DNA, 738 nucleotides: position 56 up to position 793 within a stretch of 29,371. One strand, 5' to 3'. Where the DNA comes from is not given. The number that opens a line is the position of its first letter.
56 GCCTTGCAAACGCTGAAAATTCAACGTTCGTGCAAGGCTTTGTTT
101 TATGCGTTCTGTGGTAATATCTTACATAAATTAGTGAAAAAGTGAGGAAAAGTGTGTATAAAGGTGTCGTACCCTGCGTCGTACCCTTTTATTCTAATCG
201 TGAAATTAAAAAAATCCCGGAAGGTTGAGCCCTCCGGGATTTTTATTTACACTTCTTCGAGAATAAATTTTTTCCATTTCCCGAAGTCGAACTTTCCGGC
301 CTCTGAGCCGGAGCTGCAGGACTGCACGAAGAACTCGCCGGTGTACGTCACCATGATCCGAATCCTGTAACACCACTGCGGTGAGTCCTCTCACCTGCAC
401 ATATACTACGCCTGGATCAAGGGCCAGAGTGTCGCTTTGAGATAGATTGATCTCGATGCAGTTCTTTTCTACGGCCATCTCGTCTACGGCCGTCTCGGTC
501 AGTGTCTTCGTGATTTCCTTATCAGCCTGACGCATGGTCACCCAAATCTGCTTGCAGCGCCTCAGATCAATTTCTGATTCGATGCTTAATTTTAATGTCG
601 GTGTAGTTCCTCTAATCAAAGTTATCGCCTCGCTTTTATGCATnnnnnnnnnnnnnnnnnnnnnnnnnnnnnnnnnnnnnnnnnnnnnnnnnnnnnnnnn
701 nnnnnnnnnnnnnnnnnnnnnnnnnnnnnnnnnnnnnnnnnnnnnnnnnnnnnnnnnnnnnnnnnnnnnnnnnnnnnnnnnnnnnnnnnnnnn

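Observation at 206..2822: Late-operon accessory block next to attP: R-less type I-like methyltransferase (M plus half-S) chained to two unknown genes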

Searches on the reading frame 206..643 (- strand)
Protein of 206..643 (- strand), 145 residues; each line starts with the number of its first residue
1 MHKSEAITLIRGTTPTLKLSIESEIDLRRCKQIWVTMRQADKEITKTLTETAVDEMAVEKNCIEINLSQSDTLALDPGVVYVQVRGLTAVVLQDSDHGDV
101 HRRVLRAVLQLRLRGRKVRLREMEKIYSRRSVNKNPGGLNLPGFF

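Call 3: search_protein_families(library=pfam, proteins=[window:206-643:-], max_evalue=0.1)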
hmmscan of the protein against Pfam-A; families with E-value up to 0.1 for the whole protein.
window:206-643:- (145 aa): 0 families

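Call 4: search_protein_families(library=phrogs, proteins=[window:206-643:-], max_evalue=0.01)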
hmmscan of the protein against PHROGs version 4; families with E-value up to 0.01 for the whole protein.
window:206-643:- (145 aa): 1 family
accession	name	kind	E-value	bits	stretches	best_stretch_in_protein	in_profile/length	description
phrog_15594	-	unknown function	9.9e-14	52.4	1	9-88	1-75/99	-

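Call 5: search_protein_families(library=padloc, proteins=[window:206-643:-], max_evalue=0.01)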
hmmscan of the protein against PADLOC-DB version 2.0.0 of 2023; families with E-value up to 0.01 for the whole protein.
window:206-643:- (145 aa): 0 families

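Call 30: find_homologous_proteins(query=window:206-643:-)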
Query window:206-643:- (145 aa): 13 proteins with E <= 0.001 among 57 candidates.
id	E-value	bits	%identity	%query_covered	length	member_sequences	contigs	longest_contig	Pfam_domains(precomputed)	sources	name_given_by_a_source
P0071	4.9e-82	290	99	94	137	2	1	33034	-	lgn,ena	-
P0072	1.1e-41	160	96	56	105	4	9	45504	-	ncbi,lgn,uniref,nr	ncbi:hypothetical protein [Hornefia butyriciproducens]|uniref:hypothetical protein n=1 Tax=Hornefia 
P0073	8.0e-32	128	83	56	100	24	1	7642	-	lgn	-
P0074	2.3e-31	126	84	56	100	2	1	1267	-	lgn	-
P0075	1.7e-30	124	78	56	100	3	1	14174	-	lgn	-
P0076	3.1e-28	116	77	56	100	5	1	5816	-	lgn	-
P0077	3.0e-27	113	75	55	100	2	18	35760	-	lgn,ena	-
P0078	6.8e-26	109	70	56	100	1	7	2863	-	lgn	-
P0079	5.0e-8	51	42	53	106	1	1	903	-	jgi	jgi:hypothetical protein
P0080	2.9e-6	45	38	58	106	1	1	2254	-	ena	-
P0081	4.1e-6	45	36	61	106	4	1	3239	-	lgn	-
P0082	1.0e-5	43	38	58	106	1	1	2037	-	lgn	-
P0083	1.9e-5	43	45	46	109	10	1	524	-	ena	-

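Call 34: find_encoding_contigs(protein=P0072, flank=7000, max_places=5)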
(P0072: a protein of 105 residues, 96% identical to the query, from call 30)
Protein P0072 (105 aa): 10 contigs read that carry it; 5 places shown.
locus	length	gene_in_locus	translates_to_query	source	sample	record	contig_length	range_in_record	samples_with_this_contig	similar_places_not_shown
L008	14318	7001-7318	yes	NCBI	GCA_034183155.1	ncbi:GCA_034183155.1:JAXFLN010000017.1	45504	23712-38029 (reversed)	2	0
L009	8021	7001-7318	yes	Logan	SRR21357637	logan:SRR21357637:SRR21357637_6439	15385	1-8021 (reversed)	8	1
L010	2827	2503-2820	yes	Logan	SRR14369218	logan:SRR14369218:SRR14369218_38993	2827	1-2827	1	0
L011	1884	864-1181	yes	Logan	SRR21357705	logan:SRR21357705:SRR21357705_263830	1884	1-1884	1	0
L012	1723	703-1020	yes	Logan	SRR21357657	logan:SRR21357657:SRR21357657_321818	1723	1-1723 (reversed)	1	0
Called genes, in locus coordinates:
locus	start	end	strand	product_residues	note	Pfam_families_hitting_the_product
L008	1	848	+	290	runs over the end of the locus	-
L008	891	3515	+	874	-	-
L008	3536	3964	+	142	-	PF05105:Phage_holin_4_1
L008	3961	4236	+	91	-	PF16945:Phage_r1t_holin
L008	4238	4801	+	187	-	PF01520:Amidase_3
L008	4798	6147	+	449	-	PF02384:N6_Mtase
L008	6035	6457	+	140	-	PF01420:Methylase_S (weak)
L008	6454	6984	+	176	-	-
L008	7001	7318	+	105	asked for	-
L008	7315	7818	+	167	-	-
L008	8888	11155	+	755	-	PF22494:choice_anch_I, PF00041:fn3 (faint)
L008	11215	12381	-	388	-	PF00710:Asparaginase, PF17763:Asparaginase_C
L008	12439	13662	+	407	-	PF00155:Aminotran_1_2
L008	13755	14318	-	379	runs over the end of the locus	PF01168:Ala_racemase_N, PF00842:Ala_racemase_C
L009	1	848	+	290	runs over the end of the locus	-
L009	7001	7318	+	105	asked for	-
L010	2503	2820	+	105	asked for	-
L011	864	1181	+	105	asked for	-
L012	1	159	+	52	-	?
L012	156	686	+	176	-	-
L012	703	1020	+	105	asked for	-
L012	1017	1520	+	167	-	-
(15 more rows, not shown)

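Call 35: find_encoding_contigs(protein=P0077, flank=7000, max_places=4)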
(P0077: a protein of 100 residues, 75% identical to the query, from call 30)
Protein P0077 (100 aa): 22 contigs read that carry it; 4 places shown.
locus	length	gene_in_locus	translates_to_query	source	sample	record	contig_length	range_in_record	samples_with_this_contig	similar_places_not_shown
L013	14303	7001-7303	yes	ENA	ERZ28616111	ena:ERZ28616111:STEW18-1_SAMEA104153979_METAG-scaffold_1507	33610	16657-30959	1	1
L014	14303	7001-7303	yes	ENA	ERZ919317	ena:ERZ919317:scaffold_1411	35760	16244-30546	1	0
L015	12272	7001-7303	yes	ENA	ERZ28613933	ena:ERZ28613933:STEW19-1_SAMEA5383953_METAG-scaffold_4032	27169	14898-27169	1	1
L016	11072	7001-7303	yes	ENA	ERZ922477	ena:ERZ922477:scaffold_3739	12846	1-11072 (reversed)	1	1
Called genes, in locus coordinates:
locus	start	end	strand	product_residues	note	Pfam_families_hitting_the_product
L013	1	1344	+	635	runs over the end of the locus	PF24032:YQBQ, PF00877:NLPC_P60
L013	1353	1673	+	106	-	-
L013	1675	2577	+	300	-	-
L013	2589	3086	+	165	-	PF21939:Gp10_C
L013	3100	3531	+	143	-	PF10934:Sheath_initiator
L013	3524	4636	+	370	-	PF26078:Baseplate_J_M, PF26079:Baseplate_J_C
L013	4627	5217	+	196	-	PF10076:Phage_Mu_Gp48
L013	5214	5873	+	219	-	PF21939:Gp10_C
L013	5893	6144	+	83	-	-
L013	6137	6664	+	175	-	PF01510:Amidase_2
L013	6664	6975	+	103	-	-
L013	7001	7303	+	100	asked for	-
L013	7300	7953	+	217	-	-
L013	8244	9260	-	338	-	PF00589:Phage_integrase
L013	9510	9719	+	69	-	PF12844:HTH_19, PF13443:HTH_26, PF13560:HTH_31, PF01381:HTH_3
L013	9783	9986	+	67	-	-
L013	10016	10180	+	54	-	-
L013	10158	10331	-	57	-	-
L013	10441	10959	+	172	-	-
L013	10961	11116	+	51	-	PF12728:HTH_17 (weak)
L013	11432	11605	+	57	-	-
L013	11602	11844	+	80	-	-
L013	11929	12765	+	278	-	PF07083:DUF1351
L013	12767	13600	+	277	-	PF03837:RecT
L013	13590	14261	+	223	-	PF00753:Lactamase_B (weak), PF12706:Lactamase_B_2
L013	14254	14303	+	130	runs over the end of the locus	-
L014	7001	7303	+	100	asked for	-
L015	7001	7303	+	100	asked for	-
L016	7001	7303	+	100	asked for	-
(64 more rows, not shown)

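Call 36: search_protein_families(library=phrogs, proteins=[L008:7315-7818:+, L013:7300-7953:+, L013:6664-6975:+, L008:7001-7318:+, L008:6035-6457:+, L013:5893-6144:+], max_evalue=0.01)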
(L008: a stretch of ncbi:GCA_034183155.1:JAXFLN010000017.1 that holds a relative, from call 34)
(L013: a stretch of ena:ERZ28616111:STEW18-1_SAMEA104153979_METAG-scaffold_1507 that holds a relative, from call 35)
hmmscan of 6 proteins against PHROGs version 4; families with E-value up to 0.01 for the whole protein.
L008:7315-7818:+ (167 aa): 0 families

L013:7300-7953:+ (217 aa): 38 families (the best 25 are shown)
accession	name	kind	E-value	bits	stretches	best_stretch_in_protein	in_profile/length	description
phrog_13286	-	tail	6.9e-15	55.4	1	14-84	54-121/662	tail protein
phrog_19976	-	tail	4.2e-13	50.3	1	23-98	102-167/256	tail assembly protein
phrog_25979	-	unknown function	4.4e-13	49.8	1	27-85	223-278/521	-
phrog_15437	-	tail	2.9e-11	43.7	1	22-94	284-356/656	tail fiber protein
phrog_22483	-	unknown function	8.1e-11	42.6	1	4-60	9-65/306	-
phrog_14726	-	tail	1.8e-09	37.9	1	27-67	121-161/537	tail fiber protein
phrog_19864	-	unknown function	2.4e-08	33.1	1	17-67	73-123/1268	-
phrog_3904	-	tail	4.1e-08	33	1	21-95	190-269/1086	tail fiber protein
phrog_14029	-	unknown function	2e-07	30.2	1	22-70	83-177/1115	-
phrog_25888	-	unknown function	2.3e-07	31.4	1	30-80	215-264/325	-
phrog_819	-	tail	6.4e-07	28.9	1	27-120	607-685/1024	tail protein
phrog_6907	-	unknown function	1.5e-06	29.5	1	52-104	29-86/99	-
phrog_1658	-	unknown function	1.8e-06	28.9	1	53-93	80-120/239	-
phrog_4013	-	unknown function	2.4e-06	27.5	1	51-156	108-219/659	-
phrog_4440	-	tail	4.9e-06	27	1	23-70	146-189/410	tail fiber protein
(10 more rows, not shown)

L013:6664-6975:+ (103 aa): 3 families
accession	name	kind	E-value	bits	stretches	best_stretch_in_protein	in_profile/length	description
phrog_1863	-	unknown function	5.2e-11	43.3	1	8-102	3-96/97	-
phrog_462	-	other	0.00094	20.3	1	8-102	16-75/101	lipoprotein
phrog_1177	-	unknown function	0.006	17.9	1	13-60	42-91/117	-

L008:7001-7318:+ (105 aa): 1 family
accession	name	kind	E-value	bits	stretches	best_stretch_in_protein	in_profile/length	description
phrog_15594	-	unknown function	1e-22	81.2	1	1-104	1-99/99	-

L008:6035-6457:+ (140 aa): 1 family
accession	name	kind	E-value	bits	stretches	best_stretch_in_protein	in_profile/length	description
phrog_2668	-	unknown function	5.7e-18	65.8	1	8-139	75-215/554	-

L013:5893-6144:+ (83 aa): 0 families

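Call 37: search_protein_families(library=pfam, proteins=[L008:7315-7818:+, L013:7300-7953:+, L013:6664-6975:+, L008:7001-7318:+], max_evalue=0.1)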
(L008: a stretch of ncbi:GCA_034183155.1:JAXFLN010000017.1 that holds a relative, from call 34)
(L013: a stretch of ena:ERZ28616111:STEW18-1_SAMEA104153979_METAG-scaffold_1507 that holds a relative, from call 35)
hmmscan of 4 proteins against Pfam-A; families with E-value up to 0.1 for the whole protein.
L008:7315-7818:+ (167 aa): 0 families

L013:7300-7953:+ (217 aa): 1 family
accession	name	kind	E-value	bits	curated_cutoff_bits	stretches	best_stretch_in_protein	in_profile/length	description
PF01391.23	Collagen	-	4.6e-05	23.5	27.2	1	54-79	30-55/60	Collagen triple helix repeat (20 copies)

L013:6664-6975:+ (103 aa): 1 family
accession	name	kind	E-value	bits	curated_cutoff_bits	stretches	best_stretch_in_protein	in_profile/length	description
PF12325.13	TMF_TATA_bd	-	0.051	14.1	29.1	1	31-97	22-83/115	TATA element modulatory factor 1 TATA binding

L008:7001-7318:+ (105 aa): 1 family
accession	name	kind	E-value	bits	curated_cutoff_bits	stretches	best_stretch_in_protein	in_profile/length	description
PF01276.26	OKR_DC_1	-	0.039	13.1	27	1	36-104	327-395/417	Orn/Lys/Arg decarboxylase, major domain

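Call 75: predict_structure(alignment_id=A7)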
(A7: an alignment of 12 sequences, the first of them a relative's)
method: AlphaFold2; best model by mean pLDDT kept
length: 105 residues; sequences in the alignment: 12
mean_pLDDT: 74.6   pTM: 0.68
mean pLDDT of the five models: 74.6, 71.1, 70.9, 67.2, 66.5
residues with pLDDT >= 90: 0; 70-90: 80; 50-70: 17; < 50: 8
segments of 3 or more residues with pLDDT < 50: 1-3, 102-105
pLDDT, mean of each block of 10 residues (from residue 1): 60 78 87 84 61 79 77 87 82 69 39
secondary structure, 60 per line:
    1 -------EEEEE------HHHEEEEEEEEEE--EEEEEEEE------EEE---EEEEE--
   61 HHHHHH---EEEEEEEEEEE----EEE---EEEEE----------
elements in order: E8-12 E22-31 E34-41 E48-50 E54-58 H61-66 E70-80 E85-87 E91-95

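Call 77: fold_search(model_id=the predicted structure, library=viral)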
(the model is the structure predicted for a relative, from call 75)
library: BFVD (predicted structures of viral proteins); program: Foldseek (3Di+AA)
matches with E <= 10: 954; with E <= 0.001: 6
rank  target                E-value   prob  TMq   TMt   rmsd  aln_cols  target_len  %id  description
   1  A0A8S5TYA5            1.2e-05  1.00  0.76  0.82   2.9       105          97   21  Uncharacterized protein [Myoviridae sp. ctPkm1]
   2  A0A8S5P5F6            7.1e-05  1.00  0.71  0.70   3.3        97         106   26  Uncharacterized protein [Siphoviridae sp. ctur44]
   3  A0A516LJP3            3.1e-04  1.00  0.66  0.49   2.5        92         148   11  (no name in the UniProt tables at hand)
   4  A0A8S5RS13            3.8e-04  1.00  0.68  0.63   2.5        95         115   20  Uncharacterized protein [Siphoviridae sp. ctKy93]
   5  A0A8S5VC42            6.2e-04  1.00  0.65  0.78   4.2        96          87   23  Uncharacterized protein [Siphoviridae sp. ctKsH2]
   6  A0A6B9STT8            9.0e-04  1.00  0.59  0.57   6.3       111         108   23  (no name in the UniProt tables at hand)
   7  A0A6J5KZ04            1.1e-03  1.00  0.64  0.60   3.8       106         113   14  Uncharacterized protein [uncultured Caudovirales phage]
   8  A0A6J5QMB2            1.1e-03  1.00  0.58  0.53   4.8       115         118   12  Uncharacterized protein [uncultured Caudovirales phage]
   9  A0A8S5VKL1            1.3e-03  1.00  0.59  0.54   4.0       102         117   17  (no name in the UniProt tables at hand)
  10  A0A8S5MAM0            1.3e-03  1.00  0.48  0.29   5.5       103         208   21  Uncharacterized protein (Fragment) [Siphoviridae sp. ctKvA22]
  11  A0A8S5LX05            1.5e-03  1.00  0.59  0.57   4.3       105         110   15  Uncharacterized protein [Siphoviridae sp. ctRiO19]
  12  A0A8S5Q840            1.6e-03  1.00  0.57  0.54   4.5       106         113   17  Uncharacterized protein [Siphoviridae sp. ctdVv30]
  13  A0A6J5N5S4            1.8e-03  1.00  0.54  0.54   3.9        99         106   16  Uncharacterized protein [uncultured Caudovirales phage]
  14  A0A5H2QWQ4            2.1e-03  1.00  0.64  0.12   3.4       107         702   19  (no name in the UniProt tables at hand)
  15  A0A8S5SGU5            2.3e-03  1.00  0.58  0.19   4.9       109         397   18  Baseplate component [Siphoviridae sp. ct9zP9]
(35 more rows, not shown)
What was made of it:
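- Closest known: BppU N-terminal Ig-like domain and small tail-fibre proteins. Same: The intact ~105-aa family is predicted as a beta-sandwich with BFVD hits to BppU-N and baseplate proteins (calls 75, 77).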
